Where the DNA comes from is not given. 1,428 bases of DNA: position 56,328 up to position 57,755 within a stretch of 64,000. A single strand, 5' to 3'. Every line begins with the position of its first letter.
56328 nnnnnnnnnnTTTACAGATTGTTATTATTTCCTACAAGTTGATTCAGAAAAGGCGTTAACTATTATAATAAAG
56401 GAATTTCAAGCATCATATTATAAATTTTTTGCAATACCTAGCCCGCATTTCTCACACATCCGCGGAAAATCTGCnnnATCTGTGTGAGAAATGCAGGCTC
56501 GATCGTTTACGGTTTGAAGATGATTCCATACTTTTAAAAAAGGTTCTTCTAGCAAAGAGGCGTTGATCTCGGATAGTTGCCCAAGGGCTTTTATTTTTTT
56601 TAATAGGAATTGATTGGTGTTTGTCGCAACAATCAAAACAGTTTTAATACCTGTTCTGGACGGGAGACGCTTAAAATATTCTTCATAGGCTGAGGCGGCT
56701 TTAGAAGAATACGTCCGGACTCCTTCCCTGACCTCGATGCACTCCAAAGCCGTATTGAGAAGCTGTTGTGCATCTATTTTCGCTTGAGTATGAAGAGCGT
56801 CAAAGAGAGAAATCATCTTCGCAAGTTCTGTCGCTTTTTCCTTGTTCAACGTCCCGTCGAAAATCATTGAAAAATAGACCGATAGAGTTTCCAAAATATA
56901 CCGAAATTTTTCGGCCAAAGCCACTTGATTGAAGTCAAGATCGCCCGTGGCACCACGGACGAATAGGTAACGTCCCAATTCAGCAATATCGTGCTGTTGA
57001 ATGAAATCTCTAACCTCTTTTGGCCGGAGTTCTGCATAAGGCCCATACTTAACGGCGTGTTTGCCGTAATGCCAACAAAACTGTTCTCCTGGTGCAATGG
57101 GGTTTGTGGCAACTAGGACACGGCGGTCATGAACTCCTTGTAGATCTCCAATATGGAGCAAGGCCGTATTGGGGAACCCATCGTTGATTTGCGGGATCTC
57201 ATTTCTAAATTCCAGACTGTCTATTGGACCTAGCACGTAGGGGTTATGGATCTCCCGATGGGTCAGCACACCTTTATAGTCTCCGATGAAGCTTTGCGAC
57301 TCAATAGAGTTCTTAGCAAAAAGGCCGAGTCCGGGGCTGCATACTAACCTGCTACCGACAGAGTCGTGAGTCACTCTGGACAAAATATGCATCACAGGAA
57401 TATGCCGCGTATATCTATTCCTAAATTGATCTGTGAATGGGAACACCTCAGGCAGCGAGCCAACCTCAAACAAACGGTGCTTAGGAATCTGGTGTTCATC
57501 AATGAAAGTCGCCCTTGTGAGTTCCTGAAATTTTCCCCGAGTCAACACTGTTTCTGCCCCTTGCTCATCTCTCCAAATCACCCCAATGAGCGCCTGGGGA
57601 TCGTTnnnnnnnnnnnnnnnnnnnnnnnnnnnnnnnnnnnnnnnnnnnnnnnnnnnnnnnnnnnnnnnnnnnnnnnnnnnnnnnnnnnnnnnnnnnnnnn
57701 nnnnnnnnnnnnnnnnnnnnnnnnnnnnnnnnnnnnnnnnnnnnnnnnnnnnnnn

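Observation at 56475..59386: Translationally coupled J-domain and ankyrin-SET gene pair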

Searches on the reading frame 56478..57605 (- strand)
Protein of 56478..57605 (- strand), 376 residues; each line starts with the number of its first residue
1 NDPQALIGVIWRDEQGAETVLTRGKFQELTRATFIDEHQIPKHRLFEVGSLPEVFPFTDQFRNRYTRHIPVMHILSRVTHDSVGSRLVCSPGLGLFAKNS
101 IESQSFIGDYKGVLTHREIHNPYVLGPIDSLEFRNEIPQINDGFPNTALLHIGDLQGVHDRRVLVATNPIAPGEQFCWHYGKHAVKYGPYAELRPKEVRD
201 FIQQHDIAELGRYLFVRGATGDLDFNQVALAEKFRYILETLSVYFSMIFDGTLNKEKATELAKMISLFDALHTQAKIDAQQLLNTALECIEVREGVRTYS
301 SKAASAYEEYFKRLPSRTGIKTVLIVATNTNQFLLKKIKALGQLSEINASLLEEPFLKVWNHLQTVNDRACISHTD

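Call 26: search_solved_structures(query=A3, max_evalue=10, show_alignments=3)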
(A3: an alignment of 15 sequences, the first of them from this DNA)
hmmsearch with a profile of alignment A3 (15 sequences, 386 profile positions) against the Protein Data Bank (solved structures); distinct sequences matched with E-value up to 10: 88 (the best 60 are shown).
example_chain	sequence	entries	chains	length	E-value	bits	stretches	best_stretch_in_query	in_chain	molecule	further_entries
6kiu_K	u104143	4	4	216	1e-05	27.8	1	48-188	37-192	Histone-lysine N-methyltransferase 2A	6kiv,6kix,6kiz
2w5y_A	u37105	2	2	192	1.1e-05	27.8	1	52-188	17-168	HISTONE-LYSINE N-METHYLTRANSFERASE HRX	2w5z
7ud5_K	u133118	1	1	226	1.2e-05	27.6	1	48-188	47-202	cDNA FLJ56846, highly similar to Zinc finger protein HRX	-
6kiw_K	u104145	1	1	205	1.9e-05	27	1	64-188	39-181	Histone-lysine N-methyltransferase 2C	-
6pwv_C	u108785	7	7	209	3.8e-05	26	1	48-188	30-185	Histone-lysine N-methyltransferase 2A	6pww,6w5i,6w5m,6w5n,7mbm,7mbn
7u5v_A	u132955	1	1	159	5.8e-05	25.4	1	97-189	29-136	Histone-lysine N-methyltransferase 2A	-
7bre_B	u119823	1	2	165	6.9e-05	25.1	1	79-188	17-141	Histone-lysine N-methyltransferase 2B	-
5f59_A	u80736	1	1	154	7.8e-05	24.9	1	96-188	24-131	Histone-lysine N-methyltransferase 2C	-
5f6k_C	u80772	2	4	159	8e-05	24.9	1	96-188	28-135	Histone-lysine N-methyltransferase 2C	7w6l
5f5e_A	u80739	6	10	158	9.1e-05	24.7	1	81-188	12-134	Histone-lysine N-methyltransferase 2A | Histone-lysine N-methyltransferase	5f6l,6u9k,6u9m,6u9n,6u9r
7w6a_C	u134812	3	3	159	0.00011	24.4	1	81-188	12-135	Histone-lysine N-methyltransferase 2A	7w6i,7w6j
7w67_C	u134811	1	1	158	0.00011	24.4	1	81-188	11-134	Histone-lysine N-methyltransferase 2A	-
4mi5_A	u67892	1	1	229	0.00012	24.3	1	95-196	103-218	Histone-lysine N-methyltransferase EZH2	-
4mi0_A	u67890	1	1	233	0.00012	24.3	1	95-197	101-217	Histone-lysine N-methyltransferase EZH2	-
5wfc_B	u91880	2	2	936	0.00021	23.5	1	94-189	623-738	Histone-lysine-N-methyltransferase EZH2, Polycomb protein SUZ12 chimera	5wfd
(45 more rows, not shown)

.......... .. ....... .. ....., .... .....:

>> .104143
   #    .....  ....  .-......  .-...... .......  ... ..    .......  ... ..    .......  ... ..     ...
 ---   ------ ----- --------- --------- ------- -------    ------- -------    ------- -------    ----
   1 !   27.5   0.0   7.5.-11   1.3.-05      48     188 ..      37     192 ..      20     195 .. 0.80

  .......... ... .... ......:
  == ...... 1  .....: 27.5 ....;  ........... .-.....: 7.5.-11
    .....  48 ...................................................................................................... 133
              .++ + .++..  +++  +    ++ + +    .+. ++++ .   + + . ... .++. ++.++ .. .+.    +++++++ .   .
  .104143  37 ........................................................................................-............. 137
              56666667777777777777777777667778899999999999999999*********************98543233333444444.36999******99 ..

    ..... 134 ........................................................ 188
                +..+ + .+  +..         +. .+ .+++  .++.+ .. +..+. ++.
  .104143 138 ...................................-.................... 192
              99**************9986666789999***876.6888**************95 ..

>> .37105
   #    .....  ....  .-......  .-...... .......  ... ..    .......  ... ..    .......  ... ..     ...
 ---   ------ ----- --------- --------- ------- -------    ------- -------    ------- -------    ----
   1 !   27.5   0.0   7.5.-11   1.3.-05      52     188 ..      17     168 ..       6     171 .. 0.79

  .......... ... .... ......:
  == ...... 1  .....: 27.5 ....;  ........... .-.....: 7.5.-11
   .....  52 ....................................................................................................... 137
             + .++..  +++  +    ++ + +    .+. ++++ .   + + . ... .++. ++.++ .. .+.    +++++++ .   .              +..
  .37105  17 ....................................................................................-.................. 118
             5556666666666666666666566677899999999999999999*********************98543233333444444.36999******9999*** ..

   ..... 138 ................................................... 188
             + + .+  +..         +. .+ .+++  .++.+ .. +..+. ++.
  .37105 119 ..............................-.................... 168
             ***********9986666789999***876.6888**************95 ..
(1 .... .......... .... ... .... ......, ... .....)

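Call 28: find_related_loci(query=A3, collection=genome_contigs, flank=4000)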
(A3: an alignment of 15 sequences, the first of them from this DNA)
Query A3 (376 aa) in genome_contigs; peptide patterns used: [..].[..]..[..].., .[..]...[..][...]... (x = any residue, [..] = any of these).
21 stretches matched a pattern; 8 encode a relative of the query (tblastn E <= 1e-3); 8 distinct loci.
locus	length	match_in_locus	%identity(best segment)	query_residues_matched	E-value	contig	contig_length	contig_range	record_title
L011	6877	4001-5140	47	2-374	1e-106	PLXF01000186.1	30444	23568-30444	MAG: Parachlamydiales bacterium isolate palsa_1448 73.20120700_P3D.493_contig_117969, whole genome shotgun sequence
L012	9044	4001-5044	35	3-343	7e-67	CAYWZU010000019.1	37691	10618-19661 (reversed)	MAG TPA_asm: uncultured bacterium isolate SRP262948_co1_5 genome assembly, contig: NODE_1002_length_37691_cov_7.540334,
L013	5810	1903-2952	34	1-341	1e-65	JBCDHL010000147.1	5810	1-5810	MAG: Chlamydiota bacterium isolate P01_H01_bin.155 k141_1373989_length_5810_cov_8.0000, whole genome shotgun sequence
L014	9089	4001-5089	35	15-364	6e-59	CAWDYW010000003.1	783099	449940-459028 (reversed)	MAG: uncultured Verrucomicrobiae bacterium isolate MFD05580.bin.2.37 genome assembly, contig: contig_48276, whole genome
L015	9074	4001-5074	34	17-361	7e-59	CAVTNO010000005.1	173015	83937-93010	MAG: uncultured Rhabdochlamydiaceae bacterium isolate MFD04780.bin.1.108 genome assembly, contig: contig_18286, whole ge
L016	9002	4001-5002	33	2-336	4e-50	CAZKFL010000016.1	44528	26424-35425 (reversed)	MAG TPA_asm: uncultured bacterium isolate SRP219642_co7_94 genome assembly, contig: NODE_1072_length_44528_cov_6.024757,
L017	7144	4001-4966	32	2-328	2e-42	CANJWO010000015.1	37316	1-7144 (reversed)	MAG: Chlamydiae bacterium isolate RH-23may17-898 genome assembly, contig: RH-23may17-C7807, whole genome shotgun sequenc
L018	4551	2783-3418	34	3-207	2e-32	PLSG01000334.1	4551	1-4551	MAG: Parachlamydiaceae bacterium isolate bog_1457 73.20120700_S1D.416_contig_492009, whole genome shotgun sequence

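Call 33: search_protein_families(library=pfam, proteins=[L016:1764-3533:+, L018:343-1233:+, L015:1491-2384:+, L015:2439-3464:+, L014:3140-3469:+], max_evalue=0.05)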
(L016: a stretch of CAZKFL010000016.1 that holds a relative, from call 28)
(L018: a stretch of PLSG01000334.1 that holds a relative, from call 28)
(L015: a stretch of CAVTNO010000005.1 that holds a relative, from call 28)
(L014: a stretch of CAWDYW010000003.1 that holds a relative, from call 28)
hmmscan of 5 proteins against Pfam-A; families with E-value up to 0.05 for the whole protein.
L016:1764-3533:+ (589 aa): 1 family
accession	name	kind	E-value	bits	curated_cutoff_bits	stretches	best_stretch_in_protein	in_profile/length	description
PF00226.36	DnaJ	-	1.5e-10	41.4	27.8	1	267-318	1-54/63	DnaJ domain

L018:343-1233:+ (296 aa): 2 families
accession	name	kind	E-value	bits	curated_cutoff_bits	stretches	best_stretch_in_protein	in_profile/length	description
PF12937.12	F-box-like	-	1.3e-08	34.9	24.3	1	61-101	5-45/47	F-box-like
PF00646.38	F-box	-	1.9e-05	24.8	20.5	1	60-98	4-42/43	F-box domain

L015:1491-2384:+ (297 aa): 0 families

L015:2439-3464:+ (341 aa): 0 families

L014:3140-3469:+ (109 aa): 1 family
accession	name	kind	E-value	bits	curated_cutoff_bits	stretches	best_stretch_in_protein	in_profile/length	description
PF04993.18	TfoX_N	-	3.6e-23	81.9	30.1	1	16-102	3-87/91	TfoX N-terminal domain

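Call 34: predict_structure(alignment_id=A3)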
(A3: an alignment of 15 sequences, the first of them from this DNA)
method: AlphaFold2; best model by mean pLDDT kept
length: 376 residues; sequences in the alignment: 15
mean_pLDDT: 85.5   pTM: 0.85
mean pLDDT of the five models: 85.5, 83.5, 81.1, 77.3, 76.2
residues with pLDDT >= 90: 178; 70-90: 156; 50-70: 39; < 50: 3
segments of 3 or more residues with pLDDT < 50: none
pLDDT, mean of each block of 10 residues (from residue 1): 91 94 93 87 69 82 85 91 86 90 91 68 65 78 73 77 90 82 62 88 94 89 92 87 93 95 84 82 96 94 95 89 93 93 77 90 92 64
secondary structure, 60 per line:
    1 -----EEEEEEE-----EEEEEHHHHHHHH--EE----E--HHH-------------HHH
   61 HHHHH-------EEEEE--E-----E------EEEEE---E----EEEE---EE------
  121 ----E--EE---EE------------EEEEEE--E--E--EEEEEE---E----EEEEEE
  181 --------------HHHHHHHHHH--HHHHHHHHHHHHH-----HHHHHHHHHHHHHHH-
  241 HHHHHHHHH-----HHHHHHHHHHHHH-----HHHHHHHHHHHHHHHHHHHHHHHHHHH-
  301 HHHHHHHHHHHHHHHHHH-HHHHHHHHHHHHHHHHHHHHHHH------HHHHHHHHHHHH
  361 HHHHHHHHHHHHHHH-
elements in order: E6-12 E18-22 H23-30 H58-65 E73-77 E93-97 E106-109 E147-152 E161-166 E175-180 H195-204 H207-219 H225-239 H241-249 H255-267 H273-299 H301-318 H320-342 H349-375

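Call 37: fold_search(model_id=the predicted structure, library=pdb)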
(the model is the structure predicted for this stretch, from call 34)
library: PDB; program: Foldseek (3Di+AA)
matches with E <= 10: 361; with E <= 0.001: 96
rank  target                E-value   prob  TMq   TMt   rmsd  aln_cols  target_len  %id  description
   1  5vac_A                1.2e-05  1.00  0.25  0.39   8.0       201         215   21  Crystal Structure of ATXR5 SET domain in complex with K36me3 histone H3 peptide (released 2017-04-19)
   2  5va6_A                2.9e-05  1.00  0.25  0.41   7.6       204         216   19  CRYSTAL STRUCTURE OF ATXR5 IN COMPLEX WITH HISTONE H3.1 MONO-METHYLATED ON R26 (released 2017-04-19)
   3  4ypu_B                3.3e-05  1.00  0.25  0.47   8.3       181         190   20  ASH1L SET domain K2264L mutant in complex with S-adenosyl methionine (SAM) (released 2015-09-02)
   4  7x73_B                3.6e-05  1.00  0.22  0.29  13.7       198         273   18  Structure of G9a in complex with RK-701 (released 2022-12-21)
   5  5jhn_B                5.3e-05  1.00  0.29  0.39   6.8       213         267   15  Structure of G9a SET-domain with Histone H3K9Ala mutant peptide and bound S-adenosylmethionine (released 2016-07-06)
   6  7xuc_B                6.6e-05  1.00  0.22  0.29  13.6       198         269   18  Structure of G9a in complex with compound 11a (released 2023-03-29)
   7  5t0k_B                7.0e-05  1.00  0.27  0.37   6.4       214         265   17  Structure of G9a SET-domain with H3K9M mutant peptide and SAM (released 2016-10-05)
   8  5v21_A                7.8e-05  1.00  0.28  0.41  10.7       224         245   14  Crystal structure of human SETD2 SET-domain in complex with H3K36M peptide and SAM (released 2017-03-22)
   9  5tuy_B                9.2e-05  1.00  0.24  0.33   4.9       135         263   24  Structure of human G9a SET-domain (EHMT2) in complex with inhibitor MS0124 (released 2017-02-22)
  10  3rjw_A                9.2e-05  1.00  0.28  0.38   6.8       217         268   16  Crystal structure of histone lysine methyltransferase g9a with an inhibitor (released 2011-05-04)
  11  3rjw_B                9.7e-05  1.00  0.28  0.38   6.9       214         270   16  Crystal structure of histone lysine methyltransferase g9a with an inhibitor (released 2011-05-04)
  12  7t7l_C                1.0e-04  1.00  0.24  0.33   4.6       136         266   24  Structure of human G9a SET-domain (EHMT2) in complex with covalent inhibitor (Compound 1) (released 2022-07-06)
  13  5tuy_A                1.1e-04  1.00  0.24  0.34   4.7       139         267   23  Structure of human G9a SET-domain (EHMT2) in complex with inhibitor MS0124 (released 2017-02-22)
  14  7btv_B                1.1e-04  1.00  0.28  0.37   6.9       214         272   16  Crystal structure of EHMT2 SET domain in complex with compound 5. (released 2020-11-11)
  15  5t0k_A                1.2e-04  1.00  0.31  0.41   6.7       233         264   14  Structure of G9a SET-domain with H3K9M mutant peptide and SAM (released 2016-10-05)
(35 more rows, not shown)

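Call 55: search_protein_families(library=pfam, alignment_id=A3, max_evalue=0.01)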
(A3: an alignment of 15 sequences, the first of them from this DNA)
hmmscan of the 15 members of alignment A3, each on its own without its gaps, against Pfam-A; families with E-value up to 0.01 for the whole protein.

A. member 1, seq(376 aa): 1 family
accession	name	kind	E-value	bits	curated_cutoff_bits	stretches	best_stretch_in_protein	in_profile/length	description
PF00856.33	SET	-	0.00017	22.4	22.4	1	92-181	1-105/105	SET domain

B. families by the number of members that match (of 15 scanned): 2 families
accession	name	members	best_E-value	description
PF00856.33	SET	13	1.8e-08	SET domain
PF20653.3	COG6_C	1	0.006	Conserved Oligomeric Golgi complex subunit 6, C-terminal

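Call 57: search_protein_representatives(alignment_id=A3)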
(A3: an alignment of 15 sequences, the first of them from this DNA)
Query: 15 sequences, 386 profile positions. Proteins with E-value up to 0.001 (for the whole library): 1360; up to 1e-10: 491; up to 1e-30: 127. The best 150 are listed.
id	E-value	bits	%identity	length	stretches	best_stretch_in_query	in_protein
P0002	1.9e-146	504.3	-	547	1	2-384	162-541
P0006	2.8e-142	490.6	-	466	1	2-379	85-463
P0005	5.5e-141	486.4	-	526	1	3-371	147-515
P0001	6.4e-141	486.1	-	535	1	2-383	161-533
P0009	2.1e-140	484.4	-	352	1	36-381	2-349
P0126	4.2e-138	476.9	-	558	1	2-378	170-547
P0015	1.3e-136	472.0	-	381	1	18-385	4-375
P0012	9.6e-135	465.8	-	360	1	13-371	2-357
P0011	7.0e-129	446.5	-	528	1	8-385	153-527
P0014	4.9e-127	440.4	-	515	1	3-384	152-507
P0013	2.6e-118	411.7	-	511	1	2-376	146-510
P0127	1.4e-116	406.1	-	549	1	8-385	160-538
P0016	2.6e-109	382.1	-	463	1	1-349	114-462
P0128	7.1e-109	380.6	-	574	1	4-384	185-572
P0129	9.4e-108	377.0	-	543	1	2-345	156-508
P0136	6.3e-92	324.9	-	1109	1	6-382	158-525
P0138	1.3e-89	317.2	-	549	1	7-382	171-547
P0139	1.3e-89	317.2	-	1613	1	4-343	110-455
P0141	8.3e-88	311.3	-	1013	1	4-349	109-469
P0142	2.0e-87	310.0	-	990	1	8-339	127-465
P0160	4.7e-75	269.3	-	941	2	18-346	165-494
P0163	2.5e-73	263.6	-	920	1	10-371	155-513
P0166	1.9e-71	257.4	-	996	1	17-348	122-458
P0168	3.0e-69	250.2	-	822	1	6-344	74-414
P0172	3.2e-66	240.2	-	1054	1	7-337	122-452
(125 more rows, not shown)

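Call 58: find_related_loci(query=A3, collection=metagenome_contigs, flank=4000)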
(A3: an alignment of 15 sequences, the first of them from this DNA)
Query A3 (376 aa) in metagenome_contigs; peptide patterns used: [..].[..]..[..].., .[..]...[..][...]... (x = any residue, [..] = any of these).
23 stretches matched a pattern; 1 encode a relative of the query (tblastn E <= 1e-3); 1 distinct loci.
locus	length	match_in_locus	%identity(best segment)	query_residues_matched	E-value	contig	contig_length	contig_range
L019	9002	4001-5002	33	2-336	6e-51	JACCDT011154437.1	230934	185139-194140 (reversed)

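Call 59: find_encoding_contigs(protein=P0126, flank=4000, max_places=1)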
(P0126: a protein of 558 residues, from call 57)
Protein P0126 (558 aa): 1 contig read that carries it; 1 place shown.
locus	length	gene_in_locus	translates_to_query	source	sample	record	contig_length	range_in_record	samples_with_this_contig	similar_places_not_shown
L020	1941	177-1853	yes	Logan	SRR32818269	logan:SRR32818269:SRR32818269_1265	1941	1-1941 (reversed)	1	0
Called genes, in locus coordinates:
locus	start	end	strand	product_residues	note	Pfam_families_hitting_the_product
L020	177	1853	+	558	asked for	PF12796:Ank_2, PF13637:Ank_4 (faint), PF00023:Ank (faint), PF13606:Ank_3 (faint), PF13857:Ank_5 (faint), PF00856:SET (faint)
